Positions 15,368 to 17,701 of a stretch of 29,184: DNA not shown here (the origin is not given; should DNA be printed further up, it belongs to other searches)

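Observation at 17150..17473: NuoL lateral helix doubled: four ~27-aa repeat units, matching two additional subunits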

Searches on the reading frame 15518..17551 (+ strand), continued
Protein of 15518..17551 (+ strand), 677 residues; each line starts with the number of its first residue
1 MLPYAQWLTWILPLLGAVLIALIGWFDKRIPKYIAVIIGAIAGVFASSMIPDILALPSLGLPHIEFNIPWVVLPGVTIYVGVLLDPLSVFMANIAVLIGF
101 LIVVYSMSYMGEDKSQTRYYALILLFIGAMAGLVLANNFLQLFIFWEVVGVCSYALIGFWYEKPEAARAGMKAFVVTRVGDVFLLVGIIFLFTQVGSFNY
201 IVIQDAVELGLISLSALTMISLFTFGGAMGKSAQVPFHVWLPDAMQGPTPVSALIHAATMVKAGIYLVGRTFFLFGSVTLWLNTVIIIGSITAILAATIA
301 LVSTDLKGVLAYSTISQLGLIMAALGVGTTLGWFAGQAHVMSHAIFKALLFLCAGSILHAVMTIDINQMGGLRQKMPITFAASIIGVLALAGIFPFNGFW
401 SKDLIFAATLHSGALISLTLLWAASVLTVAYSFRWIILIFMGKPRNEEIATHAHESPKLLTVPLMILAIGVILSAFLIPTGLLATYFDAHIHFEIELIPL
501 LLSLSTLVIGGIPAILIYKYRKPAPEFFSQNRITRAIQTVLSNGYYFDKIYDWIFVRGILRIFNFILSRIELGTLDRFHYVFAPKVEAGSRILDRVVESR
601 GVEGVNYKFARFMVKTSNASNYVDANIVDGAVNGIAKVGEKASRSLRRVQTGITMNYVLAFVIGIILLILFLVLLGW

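Call 27: find_encoding_contigs(protein=P0049, flank=10000, max_places=2)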
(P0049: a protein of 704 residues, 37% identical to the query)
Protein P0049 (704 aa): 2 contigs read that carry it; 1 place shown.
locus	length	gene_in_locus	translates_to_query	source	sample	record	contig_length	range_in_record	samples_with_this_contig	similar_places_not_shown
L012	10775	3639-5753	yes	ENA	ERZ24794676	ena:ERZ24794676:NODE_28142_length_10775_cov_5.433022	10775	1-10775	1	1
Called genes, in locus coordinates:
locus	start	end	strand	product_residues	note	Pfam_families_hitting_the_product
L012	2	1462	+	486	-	?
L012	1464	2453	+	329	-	PF00146:NADHdh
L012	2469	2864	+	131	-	PF12797:Fer4_2 (weak), PF13237:Fer4_10 (weak), PF00037:Fer4, PF12837:Fer4_6 (weak), PF14697:Fer4_21, PF12838:Fer4_7, PF13187:Fer4_9 (weak), PF00037:Fer4 (weak), +4 more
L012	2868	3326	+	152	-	PF00499:Oxidored_q3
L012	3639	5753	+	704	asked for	PF00662:Proton_antipo_N, PF00361:Proton_antipo_M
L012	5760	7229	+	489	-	PF00361:Proton_antipo_M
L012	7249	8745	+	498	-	PF00361:Proton_antipo_M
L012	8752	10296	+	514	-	PF04422:FrhB_FdhB_N, PF04432:FrhB_FdhB_C, PF00571:CBS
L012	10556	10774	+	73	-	?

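Call 28: find_encoding_contigs(protein=P0113, flank=10000, max_places=2)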
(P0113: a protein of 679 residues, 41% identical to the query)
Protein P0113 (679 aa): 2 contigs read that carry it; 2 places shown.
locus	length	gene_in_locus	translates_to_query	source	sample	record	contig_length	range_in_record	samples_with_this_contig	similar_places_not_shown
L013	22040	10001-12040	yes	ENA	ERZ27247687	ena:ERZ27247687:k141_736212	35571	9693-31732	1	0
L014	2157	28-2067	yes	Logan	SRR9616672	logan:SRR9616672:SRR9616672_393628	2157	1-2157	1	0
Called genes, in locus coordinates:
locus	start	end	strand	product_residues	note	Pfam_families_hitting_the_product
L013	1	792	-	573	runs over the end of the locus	PF25919:BSH_CusB (faint), PF25973:BSH_CzcB, PF25917:BSH_RND, PF25984:BSH_YknX (weak), PF25990:Beta-barrel_YknX (weak), PF25967:RND-MFP_C (weak), PF25975:CzcB_C (weak), PF25989:YknX_C (weak), +4 more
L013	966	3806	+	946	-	PF13191:AAA_16 (faint), PF25873:WHD_MalT, PF14559:TPR_19 (faint), PF17874:TPR_MalT, PF00196:GerE, PF08281:Sigma70_r4_2 (weak)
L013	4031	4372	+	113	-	PF01155:HypA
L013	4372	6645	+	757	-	PF00708:Acylphosphatase, PF07503:zf-HYPF, PF01300:Sua5_yciO_yrdC, PF17788:HypF_C, PF22521:HypF_C_2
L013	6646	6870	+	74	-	PF01455:HupF_HypC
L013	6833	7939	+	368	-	PF01924:HypD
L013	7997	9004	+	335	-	PF00586:AIRS, PF02769:AIRS_C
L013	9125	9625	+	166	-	PF00499:Oxidored_q3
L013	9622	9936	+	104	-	PF00420:Oxidored_q2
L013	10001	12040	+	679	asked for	PF00662:Proton_antipo_N, PF00361:Proton_antipo_M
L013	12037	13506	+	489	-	PF00662:Proton_antipo_N, PF00361:Proton_antipo_M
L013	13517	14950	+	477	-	PF00361:Proton_antipo_M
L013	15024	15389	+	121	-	-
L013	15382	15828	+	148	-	PF01058:Oxidored_q6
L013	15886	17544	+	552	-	PF00329:Complex1_30kDa, PF00374:NiFeSe_Hases, PF00346:Complex1_49kDa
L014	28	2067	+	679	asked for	PF00662:Proton_antipo_N, PF00361:Proton_antipo_M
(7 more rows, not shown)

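Call 29: find_encoding_contigs(protein=P0026, flank=10000, max_places=2)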
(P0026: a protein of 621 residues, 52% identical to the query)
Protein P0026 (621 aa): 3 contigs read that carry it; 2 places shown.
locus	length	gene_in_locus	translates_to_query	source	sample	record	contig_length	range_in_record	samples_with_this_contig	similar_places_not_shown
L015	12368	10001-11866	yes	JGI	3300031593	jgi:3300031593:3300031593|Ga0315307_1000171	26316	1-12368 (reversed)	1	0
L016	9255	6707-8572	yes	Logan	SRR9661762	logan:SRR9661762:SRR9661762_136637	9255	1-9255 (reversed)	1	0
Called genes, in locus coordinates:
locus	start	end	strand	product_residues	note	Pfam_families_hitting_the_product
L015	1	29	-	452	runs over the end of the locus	PF17482:Phage_sheath_1C (faint), PF04984:Phage_sheath_1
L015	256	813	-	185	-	PF01750:HycI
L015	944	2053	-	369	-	PF00037:Fer4 (faint), PF04422:FrhB_FdhB_N, PF04432:FrhB_FdhB_C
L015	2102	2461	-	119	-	PF12837:Fer4_6 (weak), PF13237:Fer4_10 (weak), PF00037:Fer4, PF14697:Fer4_21, PF12838:Fer4_7, PF13187:Fer4_9, PF25160:LdpA_Fe-S-bd, PF00037:Fer4, +4 more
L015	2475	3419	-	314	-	PF00146:NADHdh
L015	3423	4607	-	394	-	PF00374:NiFeSe_Hases, PF00346:Complex1_49kDa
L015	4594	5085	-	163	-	PF00329:Complex1_30kDa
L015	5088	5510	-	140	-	PF01058:Oxidored_q6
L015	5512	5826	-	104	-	PF00507:Oxidored_q4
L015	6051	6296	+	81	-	PF00499:Oxidored_q3, PF13244:MbhD (weak)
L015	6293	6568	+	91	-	-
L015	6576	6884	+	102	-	PF00420:Oxidored_q2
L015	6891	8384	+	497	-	PF00662:Proton_antipo_N, PF00361:Proton_antipo_M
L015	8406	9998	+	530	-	PF00662:Proton_antipo_N (weak), PF00361:Proton_antipo_M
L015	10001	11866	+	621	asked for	PF00662:Proton_antipo_N, PF00361:Proton_antipo_M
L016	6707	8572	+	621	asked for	PF00662:Proton_antipo_N, PF00361:Proton_antipo_M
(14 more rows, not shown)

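Call 35: find_related_loci(query=A1, collection=genome_contigs, flank=10000)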
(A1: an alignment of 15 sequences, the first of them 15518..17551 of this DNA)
Query A1 (677 aa) in genome_contigs; peptide patterns used: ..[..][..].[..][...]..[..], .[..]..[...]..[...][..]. (x = any residue, [..] = any of these).
600 stretches matched a pattern (row limit reached: there are more); 600 encode a relative of the query (tblastn E <= 1e-3); the best 80 are kept; 80 distinct loci.
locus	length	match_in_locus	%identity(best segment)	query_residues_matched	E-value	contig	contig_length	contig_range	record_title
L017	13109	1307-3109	46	1-596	1e-154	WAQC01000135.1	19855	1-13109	MAG: Candidatus Pelearchaeum sp. isolate S146_89_esom k151_816788, whole genome shotgun sequence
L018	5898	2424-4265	40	11-657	4e-122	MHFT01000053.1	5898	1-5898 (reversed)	MAG: Omnitrophica bacterium RIFCSPLOWO2_12_FULL_50_11 rifcsplowo2_12_scaffold_25548, whole genome shotgun sequence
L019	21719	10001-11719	42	11-577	6e-121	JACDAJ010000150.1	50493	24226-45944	MAG: Rubrobacter sp. isolate MGR_bin253 SD2897-2912_k127_5213351, whole genome shotgun sequence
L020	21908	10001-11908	38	13-667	9e-120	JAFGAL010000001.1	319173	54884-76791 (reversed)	MAG: Candidatus Zixiibacteriota bacterium isolate Zod_maxbin.0182_1 k87_55232, whole genome shotgun sequence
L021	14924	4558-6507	38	1-677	8e-120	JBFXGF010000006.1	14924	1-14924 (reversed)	MAG: Thermoplasmata archaeon isolate CA_2019_TPIn_157 NODE_13820_length_14924_cov_3.068257_TPIn, whole genome shotgun se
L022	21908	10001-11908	39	7-674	4e-119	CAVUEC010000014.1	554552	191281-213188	MAG: Candidatus Eisenbacteria bacterium isolate MFD02809.bin.1.83 genome assembly, contig: contig_87000, whole genome sh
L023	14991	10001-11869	37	10-669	4e-116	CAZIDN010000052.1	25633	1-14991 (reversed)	MAG TPA_asm: uncultured Eubacteriales bacterium isolate binchicken_co376_288 genome assembly, contig: NODE_1670_length_2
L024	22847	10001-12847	38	7-669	9e-116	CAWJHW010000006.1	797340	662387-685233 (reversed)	MAG: uncultured candidate division NC10 bacterium isolate MFD03726.bin.1.177 genome assembly, contig: contig_18821, whol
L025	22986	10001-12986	40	60-674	3e-114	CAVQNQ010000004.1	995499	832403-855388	MAG: Terriglobia bacterium isolate MFD01231.bin.1.11 genome assembly, contig: contig_16057, whole genome shotgun sequenc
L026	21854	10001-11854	37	11-671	1e-112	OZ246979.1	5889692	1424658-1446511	MAG: Candidatus Poribacteria bacterium isolate b1f05427-043e-45ba-8b49-4d0e3d1ba290 genome assembly, chromosome: 1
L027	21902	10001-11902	37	7-676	2e-112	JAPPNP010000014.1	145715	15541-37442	MAG: Chloroflexota bacterium isolate RHO3_bin_74 NODE_250_length_145715_cov_22.310367, whole genome shotgun sequence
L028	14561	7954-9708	39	8-658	1e-112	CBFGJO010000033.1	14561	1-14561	MAG: candidate division WOR-3 bacterium isolate QZM1.Bin.43.optimized.1 genome assembly, contig: NODE_33_length_14561_co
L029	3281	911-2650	41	6-566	2e-115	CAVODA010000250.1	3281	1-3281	MAG: Dehalococcoidia bacterium isolate CBN3_323.38 genome assembly, contig: Ga0302135_10023999, whole genome shotgun seq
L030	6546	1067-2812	39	10-576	5e-112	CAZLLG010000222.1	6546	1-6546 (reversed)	MAG TPA_asm: uncultured Eubacteriales bacterium isolate SRP167671_co1_161 genome assembly, contig: NODE_13921_length_654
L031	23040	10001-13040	38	2-676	9e-111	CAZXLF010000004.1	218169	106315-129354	MAG TPA_asm: uncultured Planctomycetia bacterium isolate SRP273308_co1_398 genome assembly, contig: NODE_49_length_21816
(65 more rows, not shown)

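Call 38: find_encoding_contigs(protein=P0024, flank=10000, max_places=2)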
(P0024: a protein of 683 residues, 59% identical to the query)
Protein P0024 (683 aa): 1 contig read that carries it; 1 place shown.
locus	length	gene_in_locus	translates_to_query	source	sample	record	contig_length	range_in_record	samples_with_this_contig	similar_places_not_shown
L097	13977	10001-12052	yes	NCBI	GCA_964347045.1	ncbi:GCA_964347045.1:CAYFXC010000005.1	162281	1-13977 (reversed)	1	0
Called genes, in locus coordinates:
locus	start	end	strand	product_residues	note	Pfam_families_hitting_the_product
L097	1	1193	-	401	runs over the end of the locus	PF03486:HI0933_like (faint), PF05834:Lycopene_cycl (faint), PF12831:FAD_oxidored, PF13450:NAD_binding_8 (weak), PF01494:FAD_binding_3, PF04820:Trp_halogenase (weak), PF01266:DAO (weak), PF22578:GGR_cat, +1 more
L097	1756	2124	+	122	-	PF00507:Oxidored_q4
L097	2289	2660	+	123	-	PF01058:Oxidored_q6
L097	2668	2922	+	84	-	-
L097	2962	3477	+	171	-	PF00329:Complex1_30kDa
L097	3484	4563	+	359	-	PF00346:Complex1_49kDa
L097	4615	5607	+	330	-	PF00146:NADHdh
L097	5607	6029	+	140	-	PF13534:Fer4_17 (faint), PF12797:Fer4_2 (faint), PF00037:Fer4, PF13237:Fer4_10, PF14697:Fer4_21, PF12838:Fer4_7, PF13187:Fer4_9, PF00037:Fer4, +5 more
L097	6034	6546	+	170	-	PF00499:Oxidored_q3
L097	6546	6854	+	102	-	PF00420:Oxidored_q2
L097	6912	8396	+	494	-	PF00662:Proton_antipo_N, PF00361:Proton_antipo_M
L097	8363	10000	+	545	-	PF00662:Proton_antipo_N (weak), PF00361:Proton_antipo_M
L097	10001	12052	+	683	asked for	PF00662:Proton_antipo_N, PF00361:Proton_antipo_M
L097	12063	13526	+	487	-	PF00361:Proton_antipo_M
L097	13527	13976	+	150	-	?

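Call 39: find_encoding_contigs(protein=P0027, flank=10000, max_places=2)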
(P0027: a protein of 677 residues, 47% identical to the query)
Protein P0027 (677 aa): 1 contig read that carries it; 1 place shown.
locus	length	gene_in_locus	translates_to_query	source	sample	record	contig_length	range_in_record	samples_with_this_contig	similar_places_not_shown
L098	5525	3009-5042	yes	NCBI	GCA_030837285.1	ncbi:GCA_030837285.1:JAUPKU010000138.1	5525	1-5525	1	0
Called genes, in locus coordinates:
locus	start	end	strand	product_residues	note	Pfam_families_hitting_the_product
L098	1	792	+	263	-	PF00346:Complex1_49kDa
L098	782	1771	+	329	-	PF00146:NADHdh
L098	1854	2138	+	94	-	PF12797:Fer4_2 (faint), PF00037:Fer4, PF12837:Fer4_6 (weak), PF13237:Fer4_10, PF14697:Fer4_21, PF12838:Fer4_7, PF13187:Fer4_9, PF00037:Fer4, +3 more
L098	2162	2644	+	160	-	PF00499:Oxidored_q3 (weak)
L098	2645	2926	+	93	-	PF00420:Oxidored_q2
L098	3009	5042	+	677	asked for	PF00662:Proton_antipo_N, PF00361:Proton_antipo_M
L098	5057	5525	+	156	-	?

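Call 40: find_encoding_contigs(protein=P0036, flank=10000, max_places=2)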
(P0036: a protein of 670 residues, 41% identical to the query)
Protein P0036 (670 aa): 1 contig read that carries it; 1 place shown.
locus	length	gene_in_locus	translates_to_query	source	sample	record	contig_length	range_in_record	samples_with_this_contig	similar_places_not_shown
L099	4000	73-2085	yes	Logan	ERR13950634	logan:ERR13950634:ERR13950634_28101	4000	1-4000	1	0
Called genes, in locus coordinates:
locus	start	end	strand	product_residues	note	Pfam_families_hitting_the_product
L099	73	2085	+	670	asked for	PF00662:Proton_antipo_N, PF00361:Proton_antipo_M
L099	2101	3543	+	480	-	PF00361:Proton_antipo_M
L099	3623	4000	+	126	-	?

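Call 41: find_encoding_contigs(protein=P0047, flank=10000, max_places=2)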
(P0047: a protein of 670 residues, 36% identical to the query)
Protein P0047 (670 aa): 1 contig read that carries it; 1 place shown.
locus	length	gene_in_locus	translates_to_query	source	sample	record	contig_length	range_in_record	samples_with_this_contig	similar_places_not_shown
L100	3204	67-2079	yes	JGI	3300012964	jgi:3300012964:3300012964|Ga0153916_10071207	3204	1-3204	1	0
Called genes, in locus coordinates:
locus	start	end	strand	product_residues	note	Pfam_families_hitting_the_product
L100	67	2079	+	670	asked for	PF00662:Proton_antipo_N, PF00361:Proton_antipo_M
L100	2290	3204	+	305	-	?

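Call 50: predict_structure(alignment_id=A2)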
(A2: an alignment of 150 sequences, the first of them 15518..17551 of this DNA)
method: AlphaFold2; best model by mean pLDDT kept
length: 677 residues; sequences in the alignment: 150
mean_pLDDT: 91.1   pTM: 0.89
mean pLDDT of the five models: 91.1, 91.0, 90.8, 90.8, 90.0
residues with pLDDT >= 90: 524; 70-90: 81; 50-70: 70; < 50: 2
segments of 3 or more residues with pLDDT < 50: none
pLDDT, mean of each block of 10 residues (from residue 1): 93 97 94 98 98 95 95 90 98 98 98 94 98 98 96 95 94 92 97 96 97 95 97 97 97 96 98 91 96 98 98 98 97 98 98 98 97 98 98 95 98 98 98 98 96 97 98 96 95 92 97 96 88 95 95 85 80 69 67 63 61 67 69 69 62 60 76 76
secondary structure, 60 per line:
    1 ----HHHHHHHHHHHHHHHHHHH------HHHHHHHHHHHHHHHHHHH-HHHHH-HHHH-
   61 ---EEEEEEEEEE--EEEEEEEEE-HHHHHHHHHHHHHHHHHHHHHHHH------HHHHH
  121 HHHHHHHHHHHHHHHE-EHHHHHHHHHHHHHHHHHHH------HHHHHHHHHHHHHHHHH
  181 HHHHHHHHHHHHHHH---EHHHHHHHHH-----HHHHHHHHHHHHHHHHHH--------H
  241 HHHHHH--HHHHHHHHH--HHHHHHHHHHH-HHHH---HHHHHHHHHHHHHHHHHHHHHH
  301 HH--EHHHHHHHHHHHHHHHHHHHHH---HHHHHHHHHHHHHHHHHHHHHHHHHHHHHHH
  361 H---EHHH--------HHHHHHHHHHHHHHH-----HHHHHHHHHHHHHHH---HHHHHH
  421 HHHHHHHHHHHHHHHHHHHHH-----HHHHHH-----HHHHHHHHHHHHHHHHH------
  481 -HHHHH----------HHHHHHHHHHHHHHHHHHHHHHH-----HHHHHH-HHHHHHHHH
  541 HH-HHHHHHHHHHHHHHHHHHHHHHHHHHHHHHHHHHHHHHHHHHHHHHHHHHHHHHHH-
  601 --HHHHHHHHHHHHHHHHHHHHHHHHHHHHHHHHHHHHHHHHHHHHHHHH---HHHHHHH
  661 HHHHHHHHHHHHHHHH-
elements in order: H5-23 H30-48 H50-54 H56-59 E64-73 E76-84 H86-109 H116-135 H139-157 H164-195 H200-208 H214-231 H240-246 H249-257 H260-270 H272-275 H279-302 H306-326 H330-361 H377-391 H397-411 H415-441 H447-452 H458-474 H482-486 H497-519 H525-530 H532-542 H544-599 H603-650 H654-676

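Call 76: fold_search(model_id=the predicted structure, library=pdb)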
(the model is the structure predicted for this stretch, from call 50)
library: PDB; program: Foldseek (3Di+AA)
matches with E <= 10: 500; with E <= 0.001: 194
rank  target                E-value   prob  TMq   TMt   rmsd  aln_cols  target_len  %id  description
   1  6khj_F                1.4e-35  1.00  0.77  0.81  13.8       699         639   35  Supercomplex for electron transfer (released 2020-02-12)
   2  8e9g_L                1.1e-34  1.00  0.79  0.85  14.1       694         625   32  Mycobacterial respiratory complex I with both quinone positions modelled (released 2022-10-12)
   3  6khi_F                2.6e-34  1.00  0.78  0.82  13.6       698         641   35  Supercomplex for cylic electron transport in cyanobacteria (released 2020-02-12)
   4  6hum_F                1.9e-33  1.00  0.77  0.85  13.9       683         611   35  Structure of the photosynthetic complex I from Thermosynechococcus elongatus (released 2019-01-09)
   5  3rko_B                2.4e-33  1.00  0.76  0.84   6.2       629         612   34  Crystal structure of the membrane domain of respiratory complex I from E. coli at 3.0 angstrom resolution (released 2011-08-03)
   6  9g83_L                2.5e-33  1.00  0.77  0.79   6.8       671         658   33  Respiratory supercomplex CI1-CIII2-CIV2-(cbb3)1 from alphaproteobacterium (released 2026-02-04)
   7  8e9i_L                3.2e-33  1.00  0.79  0.86  13.8       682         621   32  Mycobacterial respiratory complex I, semi-inserted quinone (released 2022-10-12)
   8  9q8i_L                5.6e-33  1.00  0.77  0.84   6.4       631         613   34  Cryo-EM structure of E. coli complex I variant V96P/N142M (NuoE) (released 2025-11-05)
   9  8qby_L                8.0e-33  1.00  0.78  0.80  14.3       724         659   32  Respiratory complex I from Paracoccus denitrificans in MSP2N2 nanodiscs (released 2024-09-11)
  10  9g9y_L                8.7e-33  1.00  0.76  0.78   7.3       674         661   33  Respiratory supercomplex CI2-CIII2-CIV2 (megacomplex) from alphaproteobacterium (released 2026-02-04)
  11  7p64_L                1.7e-32  1.00  0.75  0.84   6.7       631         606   33  Complex I from E. coli, DDM/LMNG-purified, under Turnover at pH 6, Open state (released 2022-09-21)
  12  8bpx_L                1.9e-32  1.00  0.77  0.79   9.5       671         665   30  Cryo-EM structure of the Arabidopsis thaliana I+III2 supercomplex (Complete composition) (released 2023-01-25)
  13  8qc1_L                1.9e-32  1.00  0.77  0.84   3.8       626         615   34  Respiratory complex I from Paracoccus denitrificans in MSP2N2 nanodiscs (ND4 & ND5 focus refinement) (released 2024-09-11)
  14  7z7s_L                2.0e-32  1.00  0.74  0.83   6.3       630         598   33  Complex I from E. coli, LMNG-purified, under Turnover at pH 6, Closed state (released 2022-09-21)
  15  7z84_L                3.1e-32  1.00  0.75  0.83   6.9       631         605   33  Complex I from E. coli, DDM/LMNG-purified, under Turnover at pH 8, Open-ready state (released 2022-09-21)
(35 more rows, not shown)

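Call 82: find_encoding_contigs(protein=P0025, flank=10000, max_places=2)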
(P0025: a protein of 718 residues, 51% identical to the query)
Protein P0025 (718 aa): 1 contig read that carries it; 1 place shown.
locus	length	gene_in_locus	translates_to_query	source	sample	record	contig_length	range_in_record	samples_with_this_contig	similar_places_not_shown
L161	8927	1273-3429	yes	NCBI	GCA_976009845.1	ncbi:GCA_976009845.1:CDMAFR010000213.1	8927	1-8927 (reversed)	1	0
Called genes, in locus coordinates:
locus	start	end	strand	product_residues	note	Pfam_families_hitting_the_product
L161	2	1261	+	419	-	?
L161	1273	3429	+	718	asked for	PF00662:Proton_antipo_N, PF00361:Proton_antipo_M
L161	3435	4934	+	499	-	PF00361:Proton_antipo_M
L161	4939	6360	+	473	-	PF00361:Proton_antipo_M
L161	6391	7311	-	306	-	PF01555:N6_N4_Mtase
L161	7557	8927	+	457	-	?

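Call 83: find_encoding_contigs(protein=P0030, flank=10000, max_places=2)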
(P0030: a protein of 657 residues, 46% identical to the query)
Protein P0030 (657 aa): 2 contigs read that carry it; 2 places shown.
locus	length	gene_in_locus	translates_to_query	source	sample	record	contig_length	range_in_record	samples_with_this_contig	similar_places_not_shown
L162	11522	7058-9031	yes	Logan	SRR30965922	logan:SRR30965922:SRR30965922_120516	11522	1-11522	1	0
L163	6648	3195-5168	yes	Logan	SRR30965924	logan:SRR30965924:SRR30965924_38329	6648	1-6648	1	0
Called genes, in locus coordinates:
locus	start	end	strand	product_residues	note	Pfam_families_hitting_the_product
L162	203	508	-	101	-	PF14512:TM1586_NiRdase (weak), PF00881:Nitroreductase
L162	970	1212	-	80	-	-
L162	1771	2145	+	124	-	PF00507:Oxidored_q4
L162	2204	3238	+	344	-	PF00146:NADHdh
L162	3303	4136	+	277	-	PF00499:Oxidored_q3, PF00420:Oxidored_q2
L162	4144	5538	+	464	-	PF00361:Proton_antipo_M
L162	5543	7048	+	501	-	PF00662:Proton_antipo_N (faint), PF00361:Proton_antipo_M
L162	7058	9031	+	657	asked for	PF00662:Proton_antipo_N, PF00361:Proton_antipo_M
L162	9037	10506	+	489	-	PF00361:Proton_antipo_M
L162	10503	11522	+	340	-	?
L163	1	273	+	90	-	?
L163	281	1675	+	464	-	PF00361:Proton_antipo_M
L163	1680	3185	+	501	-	PF00662:Proton_antipo_N (faint), PF00361:Proton_antipo_M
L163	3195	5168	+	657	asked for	PF00662:Proton_antipo_N, PF00361:Proton_antipo_M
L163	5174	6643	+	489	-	PF00361:Proton_antipo_M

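Call 84: find_encoding_contigs(protein=P0041, flank=10000, max_places=2)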
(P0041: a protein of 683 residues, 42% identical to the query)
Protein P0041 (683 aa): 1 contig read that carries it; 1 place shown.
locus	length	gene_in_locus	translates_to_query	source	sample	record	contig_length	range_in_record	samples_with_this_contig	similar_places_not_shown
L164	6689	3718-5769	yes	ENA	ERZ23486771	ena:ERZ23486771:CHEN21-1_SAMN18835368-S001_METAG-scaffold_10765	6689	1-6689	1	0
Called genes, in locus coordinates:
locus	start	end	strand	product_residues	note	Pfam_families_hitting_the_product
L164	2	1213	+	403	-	?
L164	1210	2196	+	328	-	PF00146:NADHdh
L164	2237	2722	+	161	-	PF13183:Fer4_8 (faint), PF13484:Fer4_16 (faint), PF14697:Fer4_21 (faint), PF00037:Fer4 (faint), PF13237:Fer4_10 (faint), PF12837:Fer4_6 (faint), PF12838:Fer4_7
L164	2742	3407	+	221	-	PF00499:Oxidored_q3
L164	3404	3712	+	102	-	PF00420:Oxidored_q2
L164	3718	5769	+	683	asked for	PF00662:Proton_antipo_N, PF00361:Proton_antipo_M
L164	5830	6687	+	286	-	?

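Call 85: find_encoding_contigs(protein=P0033, flank=10000, max_places=2)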
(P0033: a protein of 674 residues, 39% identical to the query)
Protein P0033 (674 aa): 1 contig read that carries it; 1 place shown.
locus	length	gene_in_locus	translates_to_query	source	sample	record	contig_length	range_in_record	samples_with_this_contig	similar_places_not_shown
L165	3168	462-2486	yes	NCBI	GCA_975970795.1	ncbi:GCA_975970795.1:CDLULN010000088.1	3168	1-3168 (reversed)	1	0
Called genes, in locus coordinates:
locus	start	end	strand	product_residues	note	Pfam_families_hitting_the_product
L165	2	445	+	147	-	?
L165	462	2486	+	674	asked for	PF00662:Proton_antipo_N, PF00361:Proton_antipo_M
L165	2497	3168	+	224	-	?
